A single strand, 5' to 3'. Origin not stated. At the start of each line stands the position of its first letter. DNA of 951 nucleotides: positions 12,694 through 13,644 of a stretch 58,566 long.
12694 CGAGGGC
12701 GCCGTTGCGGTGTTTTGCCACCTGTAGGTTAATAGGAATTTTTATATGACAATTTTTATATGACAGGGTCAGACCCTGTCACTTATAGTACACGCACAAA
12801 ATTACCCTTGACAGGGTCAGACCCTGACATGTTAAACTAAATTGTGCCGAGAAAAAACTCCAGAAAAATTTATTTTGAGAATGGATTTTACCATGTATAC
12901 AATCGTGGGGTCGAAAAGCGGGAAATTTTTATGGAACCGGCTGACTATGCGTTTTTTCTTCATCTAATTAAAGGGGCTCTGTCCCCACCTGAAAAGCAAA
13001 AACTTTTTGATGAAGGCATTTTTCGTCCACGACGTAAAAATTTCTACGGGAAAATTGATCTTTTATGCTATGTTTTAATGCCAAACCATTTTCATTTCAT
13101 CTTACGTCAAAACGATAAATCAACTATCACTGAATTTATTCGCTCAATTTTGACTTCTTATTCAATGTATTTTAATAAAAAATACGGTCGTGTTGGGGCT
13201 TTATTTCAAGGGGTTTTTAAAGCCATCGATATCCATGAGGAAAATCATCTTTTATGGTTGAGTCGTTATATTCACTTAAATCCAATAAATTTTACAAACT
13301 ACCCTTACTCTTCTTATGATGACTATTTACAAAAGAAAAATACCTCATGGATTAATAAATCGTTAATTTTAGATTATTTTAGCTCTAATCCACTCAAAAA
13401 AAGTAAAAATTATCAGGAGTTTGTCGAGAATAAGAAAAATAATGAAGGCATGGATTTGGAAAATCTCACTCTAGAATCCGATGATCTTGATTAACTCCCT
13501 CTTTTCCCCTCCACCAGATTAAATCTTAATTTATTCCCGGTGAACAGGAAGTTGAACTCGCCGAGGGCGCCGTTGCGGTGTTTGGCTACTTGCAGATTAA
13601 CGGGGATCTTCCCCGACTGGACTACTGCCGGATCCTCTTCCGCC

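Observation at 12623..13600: Y1-transposase cassette bracketed by two dnaB 3' ends: 80-bp identical core with synonymously diverged flanks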

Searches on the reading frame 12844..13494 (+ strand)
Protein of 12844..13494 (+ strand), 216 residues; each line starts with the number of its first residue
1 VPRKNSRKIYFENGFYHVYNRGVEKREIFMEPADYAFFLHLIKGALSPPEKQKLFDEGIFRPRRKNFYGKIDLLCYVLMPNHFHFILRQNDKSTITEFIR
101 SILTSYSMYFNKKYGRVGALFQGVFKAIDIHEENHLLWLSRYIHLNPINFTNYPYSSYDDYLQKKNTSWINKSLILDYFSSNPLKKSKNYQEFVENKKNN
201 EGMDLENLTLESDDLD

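Call 7: search_protein_families(library=pfam, proteins=[window:12844-13494:+])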
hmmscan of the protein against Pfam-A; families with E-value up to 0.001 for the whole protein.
window:12844-13494:+ (216 aa): 1 family
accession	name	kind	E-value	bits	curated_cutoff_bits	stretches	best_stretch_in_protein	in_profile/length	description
PF01797.21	Y1_Tnp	-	4.4e-07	30.5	23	1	70-144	40-119/121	Transposase IS200 like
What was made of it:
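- Checked: The 216-aa ORF at 12844-13494 matches Pfam Y1_Tnp above its cut-off (call 7).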

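Call 9: find_encoding_contigs(protein=window:12844-13494:+, flank=6000, max_places=10)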
Protein window:12844-13494:+ (216 aa): no gene with exactly this product is on record in the collection.
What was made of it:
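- Tried and rejected: Exact look-up of the Y1 protein (call 9).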

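Call 11: find_homologous_proteins(query=window:12844-13491:+)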
Query seq(216 aa) (216 aa): 5020 proteins with E <= 0.001 among 5081 candidates; the best 120 are listed.
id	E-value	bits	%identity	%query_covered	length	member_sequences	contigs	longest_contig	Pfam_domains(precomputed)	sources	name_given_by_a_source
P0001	2.4e-142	490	100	100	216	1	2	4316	PF01797.22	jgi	jgi:putative transposase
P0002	5.0e-129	446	90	100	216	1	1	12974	PF01797.22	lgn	-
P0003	1.3e-125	435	87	100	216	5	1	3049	PF01797.22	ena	-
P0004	5.2e-122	423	100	87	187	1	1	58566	PF01797.22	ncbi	-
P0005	9.7e-96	338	69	99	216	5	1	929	PF01797.22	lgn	-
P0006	1.2e-95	337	71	99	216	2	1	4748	PF01797.22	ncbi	-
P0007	4.9e-95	335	69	100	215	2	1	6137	PF01797.22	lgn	-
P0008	3.1e-82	293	62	99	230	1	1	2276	PF01797.22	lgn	-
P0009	3.2e-82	293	64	99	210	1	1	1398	PF01797.22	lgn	-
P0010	3.7e-82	293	62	99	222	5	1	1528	PF01797.22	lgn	-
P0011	4.1e-82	293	62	99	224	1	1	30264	PF01797.22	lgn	-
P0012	3.2e-81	290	65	91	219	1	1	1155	PF01797.22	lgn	-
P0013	4.2e-81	290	61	100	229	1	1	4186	PF01797.22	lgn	-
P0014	6.1e-81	289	61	99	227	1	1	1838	PF01797.22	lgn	-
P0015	2.2e-80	287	62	97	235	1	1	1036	PF01797.22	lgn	-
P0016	5.7e-80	286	63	98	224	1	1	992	PF01797.22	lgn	-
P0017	4.6e-79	283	62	100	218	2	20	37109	PF01797.22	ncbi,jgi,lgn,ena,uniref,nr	ncbi:MAG: hypothetical protein UY16_C0018G0008 [Candidatus Gottesmanbacteria bacterium GW2011_GWA2_4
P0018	2.7e-78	281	60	97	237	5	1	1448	PF01797.22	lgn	-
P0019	2.8e-78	280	57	99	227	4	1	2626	PF01797.22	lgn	-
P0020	1.4e-77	278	60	100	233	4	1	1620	PF01797.22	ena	-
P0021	1.5e-77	278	57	99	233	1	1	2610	PF01797.22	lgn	-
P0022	1.9e-77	278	60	99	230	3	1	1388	PF01797.22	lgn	-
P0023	5.4e-77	276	57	99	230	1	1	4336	PF01797.22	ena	-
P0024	8.0e-77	276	58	100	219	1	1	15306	PF01797.22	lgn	-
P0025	9.3e-77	275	57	100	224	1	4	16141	PF01797.22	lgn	-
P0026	1.8e-76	275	60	100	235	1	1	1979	PF01797.22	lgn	-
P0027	3.9e-76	273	59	98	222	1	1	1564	PF01797.22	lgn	-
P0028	5.6e-76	273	60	97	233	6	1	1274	PF01797.22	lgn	-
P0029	1.6e-75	271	60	100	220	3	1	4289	PF01797.22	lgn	-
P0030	2.9e-75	271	60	97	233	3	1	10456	PF01797.22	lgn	-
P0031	3.2e-75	270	56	99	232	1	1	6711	PF01797.22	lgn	-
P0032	4.4e-75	270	60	97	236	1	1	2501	PF01797.22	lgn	-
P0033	7.0e-75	269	59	97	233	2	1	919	PF01797.22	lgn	-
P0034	8.0e-75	269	57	98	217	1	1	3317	PF01797.22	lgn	-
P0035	9.4e-75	269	58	99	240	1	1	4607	PF01797.22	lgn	-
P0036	1.0e-74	269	57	99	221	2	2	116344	PF01797.22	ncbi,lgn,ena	-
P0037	1.5e-74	268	60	97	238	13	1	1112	PF01797.22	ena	-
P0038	1.7e-74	268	58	99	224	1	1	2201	PF01797.22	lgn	-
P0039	1.8e-74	268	57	100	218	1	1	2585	PF01797.22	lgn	-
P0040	1.1e-73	265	59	97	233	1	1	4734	PF01797.22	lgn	-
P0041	1.5e-73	265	58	98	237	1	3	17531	PF01797.22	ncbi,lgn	-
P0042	1.6e-73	265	59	99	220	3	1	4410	PF01797.22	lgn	-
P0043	1.6e-73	265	58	97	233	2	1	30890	PF01797.22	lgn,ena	-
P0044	2.0e-73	265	58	98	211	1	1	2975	PF01797.22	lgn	-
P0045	2.9e-73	264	59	98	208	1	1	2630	PF01797.22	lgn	-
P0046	9.6e-73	262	57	99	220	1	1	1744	PF01797.22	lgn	-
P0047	1.5e-72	262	59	99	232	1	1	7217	PF01797.22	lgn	-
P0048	1.5e-72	262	54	99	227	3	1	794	PF01797.22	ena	-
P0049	8.8e-71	256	55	98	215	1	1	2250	PF01797.22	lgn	-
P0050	1.4e-70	255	57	96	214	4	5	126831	PF01797.22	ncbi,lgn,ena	-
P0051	4.1e-70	254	59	91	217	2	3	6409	PF01797.22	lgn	-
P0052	4.5e-70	254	53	99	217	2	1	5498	PF01797.22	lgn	-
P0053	1.5e-69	252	55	98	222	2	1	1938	PF01797.22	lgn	-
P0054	1.6e-69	252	55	98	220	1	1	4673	PF01797.22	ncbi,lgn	-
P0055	2.3e-69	251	55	98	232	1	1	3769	PF01797.22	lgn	-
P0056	9.9e-69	249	56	91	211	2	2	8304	PF01797.22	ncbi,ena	ncbi:MAG: transposase [Patescibacteria group bacterium]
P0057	1.4e-68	249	51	98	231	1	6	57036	PF01797.22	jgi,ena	-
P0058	6.0e-68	247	53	99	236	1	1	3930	PF01797.22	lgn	-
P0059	2.8e-67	245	54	94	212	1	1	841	PF01797.22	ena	-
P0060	9.4e-67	243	53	98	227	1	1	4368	PF01797.22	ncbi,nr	ncbi:MAG: transposase [bacterium]|nr:transposase [bacterium]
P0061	2.2e-66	242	61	84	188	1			PF01797.22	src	-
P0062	9.0e-66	240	51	98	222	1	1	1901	PF01797.22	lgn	-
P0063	3.1e-64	235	53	98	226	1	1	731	PF01797.22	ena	-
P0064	5.1e-64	234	52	99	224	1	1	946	PF01797.22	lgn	-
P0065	2.5e-62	228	58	86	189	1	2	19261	PF01797.22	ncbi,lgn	-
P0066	9.3e-61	223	52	98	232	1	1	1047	PF01797.22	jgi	jgi:putative transposase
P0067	1.8e-59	219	52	98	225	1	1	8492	PF01797.22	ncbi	-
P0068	3.5e-59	218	53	98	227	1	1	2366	PF01797.22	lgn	-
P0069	8.4e-59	217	54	99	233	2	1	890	PF01797.22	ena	-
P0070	8.7e-59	217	54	98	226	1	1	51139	PF01797.22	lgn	-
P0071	1.1e-58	216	53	98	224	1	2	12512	PF01797.22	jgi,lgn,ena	-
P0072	3.0e-58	215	53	98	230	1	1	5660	PF01797.22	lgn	-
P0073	3.1e-58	215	50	98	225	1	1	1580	PF01797.22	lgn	-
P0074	5.1e-58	214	51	98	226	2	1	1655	PF01797.22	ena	-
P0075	5.5e-58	214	49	99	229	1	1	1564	PF01797.22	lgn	-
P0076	5.9e-58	214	52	98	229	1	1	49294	PF01797.22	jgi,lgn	jgi:putative transposase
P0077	6.1e-58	214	51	98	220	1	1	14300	PF01797.22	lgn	-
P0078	8.2e-58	214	50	98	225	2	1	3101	PF01797.22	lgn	-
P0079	8.6e-58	213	49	98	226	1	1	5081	PF01797.22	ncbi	-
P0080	1.1e-57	213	48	99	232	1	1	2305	PF01797.22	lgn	-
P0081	1.5e-57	213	50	98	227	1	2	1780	PF01797.22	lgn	-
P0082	2.2e-57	212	49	99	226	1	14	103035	PF01797.22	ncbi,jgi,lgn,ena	-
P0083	2.8e-57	212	53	93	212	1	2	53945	PF01797.22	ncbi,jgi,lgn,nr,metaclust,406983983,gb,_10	ncbi:MAG: hypothetical protein ACD_19C00425G0009 [uncultured bacterium]|nr:MAG: hypothetical protein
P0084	2.8e-57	212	51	99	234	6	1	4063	PF01797.22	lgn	-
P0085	3.1e-57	212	48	99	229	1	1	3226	PF01797.22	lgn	-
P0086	3.2e-57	212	52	99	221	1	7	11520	PF01797.22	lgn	-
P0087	3.3e-57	212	51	98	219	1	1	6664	PF01797.22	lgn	-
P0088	3.5e-57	212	56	85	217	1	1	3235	PF01797.22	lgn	-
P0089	3.6e-57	211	48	98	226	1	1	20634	PF01797.22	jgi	jgi:REP element-mobilizing transposase RayT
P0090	3.7e-57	211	50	98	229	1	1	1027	PF01797.22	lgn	-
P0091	4.1e-57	211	48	98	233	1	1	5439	PF01797.22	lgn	-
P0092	6.2e-57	211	48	98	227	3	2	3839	PF01797.22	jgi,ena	jgi:putative transposase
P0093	6.5e-57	211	50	98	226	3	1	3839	PF01797.22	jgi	jgi:putative transposase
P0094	6.9e-57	211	51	98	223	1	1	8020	PF01797.22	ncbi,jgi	jgi:REP element-mobilizing transposase RayT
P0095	8.2e-57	210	50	98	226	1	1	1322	PF01797.22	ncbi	-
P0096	8.5e-57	210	51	98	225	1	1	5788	PF01797.22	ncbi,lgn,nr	ncbi:transposase [Candidatus Gottesmanbacteria bacterium]|nr:transposase [Candidatus Gottesmanbacter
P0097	9.0e-57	210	52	98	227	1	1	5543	PF01797.22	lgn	-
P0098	1.0e-56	210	52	98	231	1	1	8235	PF01797.22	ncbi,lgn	-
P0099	1.1e-56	210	48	98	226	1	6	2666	PF01797.22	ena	-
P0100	1.4e-56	210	50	98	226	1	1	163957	PF01797.22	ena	-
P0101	1.5e-56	209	58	73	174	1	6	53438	PF01797.22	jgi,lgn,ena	-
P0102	1.6e-56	209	50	98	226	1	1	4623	PF01797.22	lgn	-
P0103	1.7e-56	209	50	99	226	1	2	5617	PF01797.22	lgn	-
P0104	2.2e-56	209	49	98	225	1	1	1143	PF01797.22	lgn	-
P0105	2.4e-56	209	50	99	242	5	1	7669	PF01797.22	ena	-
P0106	2.4e-56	209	51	98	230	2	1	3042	PF01797.22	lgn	-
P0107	2.9e-56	208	49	98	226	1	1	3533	PF01797.22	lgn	-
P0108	2.9e-56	208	48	99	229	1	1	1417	PF01797.22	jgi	-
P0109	3.1e-56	208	49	99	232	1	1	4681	PF01797.22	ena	-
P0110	3.5e-56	208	52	98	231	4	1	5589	PF01797.22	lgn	-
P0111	3.5e-56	208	49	98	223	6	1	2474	PF01797.22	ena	-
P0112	5.0e-56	208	50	98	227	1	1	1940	PF01797.22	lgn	-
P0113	5.9e-56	207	50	98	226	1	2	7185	PF01797.22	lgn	-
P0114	6.7e-56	207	50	98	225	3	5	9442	PF01797.22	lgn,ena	-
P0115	7.5e-56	207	48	98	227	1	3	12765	PF01797.22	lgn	-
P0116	8.1e-56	207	50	98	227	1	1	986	PF01797.22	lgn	-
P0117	9.2e-56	207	52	98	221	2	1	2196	PF01797.22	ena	-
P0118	1.0e-55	207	49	98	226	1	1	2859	PF01797.22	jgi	jgi:putative transposase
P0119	1.1e-55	207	50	98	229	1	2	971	PF01797.22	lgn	-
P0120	1.1e-55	207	50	99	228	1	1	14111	PF01797.22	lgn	-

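Call 12: find_encoding_contigs(protein=P0002, flank=6000, max_places=4)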
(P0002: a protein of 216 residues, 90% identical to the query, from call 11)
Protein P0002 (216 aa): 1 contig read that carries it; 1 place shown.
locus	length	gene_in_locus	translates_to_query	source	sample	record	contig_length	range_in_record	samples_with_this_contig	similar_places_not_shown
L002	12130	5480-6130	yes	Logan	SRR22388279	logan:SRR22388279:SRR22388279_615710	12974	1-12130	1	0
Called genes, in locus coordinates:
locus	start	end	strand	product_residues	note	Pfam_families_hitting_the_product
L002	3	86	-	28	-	?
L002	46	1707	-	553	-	PF00999:Na_H_Exchanger, PF02254:TrkA_N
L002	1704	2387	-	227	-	PF00849:PseudoU_synth_2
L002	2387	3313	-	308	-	PF01790:LGT (weak), PF01258:zf-dskA_traR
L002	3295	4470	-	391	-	PF05977:MFS_3, PF07690:MFS_1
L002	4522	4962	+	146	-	-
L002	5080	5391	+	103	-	-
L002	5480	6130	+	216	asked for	PF01797:Y1_Tnp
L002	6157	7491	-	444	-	PF00772:DnaB, PF13481:AAA_25, PF03796:DnaB_C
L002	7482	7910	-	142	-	-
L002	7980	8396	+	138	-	PF17936:Big_6 (weak), PF09136:Glucodextran_B (weak)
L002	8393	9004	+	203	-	PF18914:DUF5666 (faint)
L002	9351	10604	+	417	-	PF00152:tRNA-synt_2 (weak), PF13393:tRNA-synt_His, PF03129:HGTP_anticodon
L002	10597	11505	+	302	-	PF00892:EamA, PF03151:TPT (faint), PF06027:SLC35F (weak), PF00892:EamA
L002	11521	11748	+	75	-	-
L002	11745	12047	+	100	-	PF01197:Ribosomal_L31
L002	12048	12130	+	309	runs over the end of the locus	?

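Call 13: find_encoding_contigs(protein=P0003, flank=6000, max_places=4)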
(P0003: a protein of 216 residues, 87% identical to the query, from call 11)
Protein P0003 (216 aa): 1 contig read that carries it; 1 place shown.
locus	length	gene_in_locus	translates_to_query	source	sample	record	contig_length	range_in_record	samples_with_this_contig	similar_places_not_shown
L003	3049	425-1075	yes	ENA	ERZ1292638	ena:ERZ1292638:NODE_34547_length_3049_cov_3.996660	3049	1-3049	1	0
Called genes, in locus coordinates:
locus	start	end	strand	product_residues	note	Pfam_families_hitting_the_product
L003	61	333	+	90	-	-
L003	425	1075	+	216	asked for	PF01797:Y1_Tnp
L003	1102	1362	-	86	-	PF03796:DnaB_C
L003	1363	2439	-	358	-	PF00772:DnaB, PF13481:AAA_25, PF03796:DnaB_C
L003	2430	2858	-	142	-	-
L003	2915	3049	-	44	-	?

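Call 14: find_encoding_contigs(protein=P0006, flank=6000, max_places=4)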
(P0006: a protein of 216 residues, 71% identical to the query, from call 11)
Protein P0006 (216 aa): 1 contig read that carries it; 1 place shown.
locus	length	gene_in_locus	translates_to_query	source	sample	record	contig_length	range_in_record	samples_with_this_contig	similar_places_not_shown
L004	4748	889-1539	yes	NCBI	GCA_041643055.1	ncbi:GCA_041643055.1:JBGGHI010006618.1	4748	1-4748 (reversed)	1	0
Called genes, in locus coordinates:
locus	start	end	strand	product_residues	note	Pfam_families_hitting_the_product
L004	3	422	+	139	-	?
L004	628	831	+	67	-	-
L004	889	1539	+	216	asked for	PF01797:Y1_Tnp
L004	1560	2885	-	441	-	PF00772:DnaB, PF13481:AAA_25, PF03796:DnaB_C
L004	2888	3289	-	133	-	-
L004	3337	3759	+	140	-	PF09136:Glucodextran_B (weak)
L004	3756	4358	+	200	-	-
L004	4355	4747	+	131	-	?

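Call 15: find_encoding_contigs(protein=P0007, flank=6000, max_places=4)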
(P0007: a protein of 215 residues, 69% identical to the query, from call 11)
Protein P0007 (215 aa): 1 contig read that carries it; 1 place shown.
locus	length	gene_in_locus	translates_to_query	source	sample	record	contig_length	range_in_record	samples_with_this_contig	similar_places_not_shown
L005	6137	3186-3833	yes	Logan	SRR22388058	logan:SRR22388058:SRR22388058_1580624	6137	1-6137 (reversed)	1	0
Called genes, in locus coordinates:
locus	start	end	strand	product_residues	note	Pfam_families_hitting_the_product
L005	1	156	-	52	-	?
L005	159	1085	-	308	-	PF01790:LGT (weak), PF01258:zf-dskA_traR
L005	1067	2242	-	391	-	PF05977:MFS_3, PF07690:MFS_1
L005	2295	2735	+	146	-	-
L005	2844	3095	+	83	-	-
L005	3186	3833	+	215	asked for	PF01797:Y1_Tnp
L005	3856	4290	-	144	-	-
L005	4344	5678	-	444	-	PF00772:DnaB, PF13481:AAA_25, PF03796:DnaB_C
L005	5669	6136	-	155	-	?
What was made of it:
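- On RayT / TnpA_REP (REPtron): There is one copy in the window, and the position is syntenic in five genomes (calls 12-15).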

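Call 22: search_protein_families(library=ncbifam, proteins=[window:12844-13491:+], max_evalue=0.01)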
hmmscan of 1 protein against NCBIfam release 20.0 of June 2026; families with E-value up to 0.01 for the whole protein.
seq(216 aa): 2 families
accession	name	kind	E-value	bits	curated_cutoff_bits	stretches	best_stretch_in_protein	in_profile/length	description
NF047646.1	REP_Tyr_transpos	equivalog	1.9e-10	40.8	80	1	70-148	46-132/146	REP-associated tyrosine transposase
NF051464.1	tail_spec_CT441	exception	0.0078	15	700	1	157-215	570-628/645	tail-specific protease Tsp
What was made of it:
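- On RayT / TnpA_REP (REPtron): NF047646 scores 40.8 bits against a cut-off of 80 (call 22).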

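Call 24: find_related_loci(query=A1, collection=genome_contigs, flank=4000)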
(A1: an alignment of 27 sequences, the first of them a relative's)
Query A1 (216 aa) in genome_contigs; peptide patterns used: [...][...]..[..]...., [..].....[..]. (x = any residue, [..] = any of these).
600 stretches matched a pattern (row limit reached: there are more); 583 encode a relative of the query (tblastn E <= 1e-3); the best 80 are kept; 80 distinct loci.
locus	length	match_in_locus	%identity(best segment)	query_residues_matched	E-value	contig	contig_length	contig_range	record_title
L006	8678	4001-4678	50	1-211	3e-61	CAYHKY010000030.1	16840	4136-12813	MAG TPA_asm: uncultured Gammaproteobacteria bacterium isolate ERP119705_co13_644 genome assembly, contig: NODE_4271_leng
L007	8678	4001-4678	48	1-211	4e-60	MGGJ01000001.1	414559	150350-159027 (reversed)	MAG: Candidatus Woesebacteria bacterium RIFCSPHIGHO2_01_FULL_39_32 rifcsphigho2_01_scaffold_107, whole genome shotgun se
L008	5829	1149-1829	48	1-211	2e-58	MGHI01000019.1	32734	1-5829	MAG: Candidatus Woesebacteria bacterium RIFCSPLOWO2_01_FULL_39_61 rifcsplowo2_01_scaffold_2044, whole genome shotgun seq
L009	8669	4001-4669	48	1-211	4e-58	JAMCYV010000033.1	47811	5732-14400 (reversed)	MAG: Patescibacteria group bacterium isolate FK_Sedi_B_Bin.336 NODE_1903_length_47811_cov_7.40162, whole genome shotgun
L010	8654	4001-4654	45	1-212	5e-57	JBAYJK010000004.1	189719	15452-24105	MAG: Patescibacteria group bacterium isolate SO_2016_GW1_54 scaffold00150_OW334_2016, whole genome shotgun sequence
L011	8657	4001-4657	46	1-211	2e-56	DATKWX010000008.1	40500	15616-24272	MAG TPA_asm: Candidatus Bathyarchaeia archaeon isolate SMAG_U14175 k141_2075734, whole genome shotgun sequence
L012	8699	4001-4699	47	1-214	3e-56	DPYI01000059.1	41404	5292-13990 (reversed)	MAG TPA_asm: Patescibacteria group bacterium isolate UBA10108 contig_2586, whole genome shotgun sequence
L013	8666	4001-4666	46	1-211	2e-55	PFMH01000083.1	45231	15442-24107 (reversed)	MAG: bacterium (Candidatus Howlettbacteria) CG_4_10_14_0_8_um_filter_40_9 CG_4_10_14_0.8_um_filter_scaffold_668_c, whole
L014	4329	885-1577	45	1-211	2e-55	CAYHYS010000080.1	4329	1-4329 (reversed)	MAG TPA_asm: uncultured Candidatus Saccharibacteria bacterium isolate ERP119705_co15_647 genome assembly, contig: NODE_2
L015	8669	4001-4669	48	1-211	2e-55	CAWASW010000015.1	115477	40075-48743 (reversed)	MAG: Candidatus Woesebacteria bacterium isolate MFD02832.bin.1.153 genome assembly, contig: contig_41427, whole genome s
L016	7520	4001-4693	44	1-213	1e-54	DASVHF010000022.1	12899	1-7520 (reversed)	MAG TPA_asm: Candidatus Nanoarchaeia archaeon isolate SMAG_U2959 k141_143067, whole genome shotgun sequence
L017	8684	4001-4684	43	1-211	2e-54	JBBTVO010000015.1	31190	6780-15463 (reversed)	MAG: Patescibacteria group bacterium isolate H51-bin110_1 H51_bin110_1_000000000015, whole genome shotgun sequence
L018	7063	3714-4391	41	1-215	2e-53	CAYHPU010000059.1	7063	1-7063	MAG TPA_asm: uncultured Gammaproteobacteria bacterium isolate ERP119705_co15_22 genome assembly, contig: NODE_13414_leng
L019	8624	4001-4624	44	1-212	7e-53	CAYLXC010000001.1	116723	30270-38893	MAG TPA_asm: uncultured Gammaproteobacteria bacterium isolate SRP178908_co2_35 genome assembly, contig: NODE_14_length_1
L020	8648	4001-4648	45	1-211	9e-53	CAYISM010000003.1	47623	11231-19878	MAG TPA_asm: uncultured Gammaproteobacteria bacterium isolate ERP119705_co3_788 genome assembly, contig: NODE_609_length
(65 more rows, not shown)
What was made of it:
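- Tried and rejected: I fetched 80 Y1 loci from GTDB genomes (call 24) and compared the upstream and downstream flanks.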

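Call 45: find_encoding_contigs(protein=P0017, flank=3000, max_places=6)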
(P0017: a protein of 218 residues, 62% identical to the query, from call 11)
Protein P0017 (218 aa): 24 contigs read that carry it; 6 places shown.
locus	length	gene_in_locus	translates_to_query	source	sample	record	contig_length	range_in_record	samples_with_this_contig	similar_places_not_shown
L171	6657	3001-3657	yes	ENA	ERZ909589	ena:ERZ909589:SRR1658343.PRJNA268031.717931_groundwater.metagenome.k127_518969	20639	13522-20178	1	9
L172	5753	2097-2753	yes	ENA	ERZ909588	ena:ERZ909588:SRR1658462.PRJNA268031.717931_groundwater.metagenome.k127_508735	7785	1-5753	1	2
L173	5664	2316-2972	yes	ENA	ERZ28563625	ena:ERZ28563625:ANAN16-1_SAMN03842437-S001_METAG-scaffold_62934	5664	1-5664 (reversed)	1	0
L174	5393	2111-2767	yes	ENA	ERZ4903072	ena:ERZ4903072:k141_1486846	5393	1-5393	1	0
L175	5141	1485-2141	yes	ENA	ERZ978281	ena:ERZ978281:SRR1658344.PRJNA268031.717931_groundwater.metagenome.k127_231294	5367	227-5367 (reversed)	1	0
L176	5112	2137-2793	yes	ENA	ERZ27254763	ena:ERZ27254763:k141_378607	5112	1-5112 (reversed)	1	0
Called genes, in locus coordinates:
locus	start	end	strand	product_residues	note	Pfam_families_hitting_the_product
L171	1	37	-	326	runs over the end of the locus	-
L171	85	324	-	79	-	-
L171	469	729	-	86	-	-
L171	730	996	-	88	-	-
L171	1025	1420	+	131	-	-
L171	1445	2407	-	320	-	PF01553:Acyltransferase (faint)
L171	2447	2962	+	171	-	PF09335:VTT_dom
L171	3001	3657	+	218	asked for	PF01797:Y1_Tnp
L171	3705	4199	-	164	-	PF13302:Acetyltransf_3, PF13420:Acetyltransf_4, PF13527:Acetyltransf_9 (weak), PF00583:Acetyltransf_1, PF13673:Acetyltransf_10, PF13508:Acetyltransf_7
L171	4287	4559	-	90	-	-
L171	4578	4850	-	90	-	-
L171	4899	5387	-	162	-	PF00186:DHFR_1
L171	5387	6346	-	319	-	PF00303:Thymidylat_synt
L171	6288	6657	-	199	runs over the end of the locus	PF01812:5-FTHF_cyc-lig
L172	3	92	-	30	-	?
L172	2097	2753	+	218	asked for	PF01797:Y1_Tnp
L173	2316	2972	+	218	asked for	PF01797:Y1_Tnp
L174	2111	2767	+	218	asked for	PF01797:Y1_Tnp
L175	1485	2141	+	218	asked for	PF01797:Y1_Tnp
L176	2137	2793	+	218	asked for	PF01797:Y1_Tnp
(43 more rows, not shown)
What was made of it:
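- On IS200/IS605 insertion sequence: Close homologues are always at the same locus (calls 12-15, 45).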
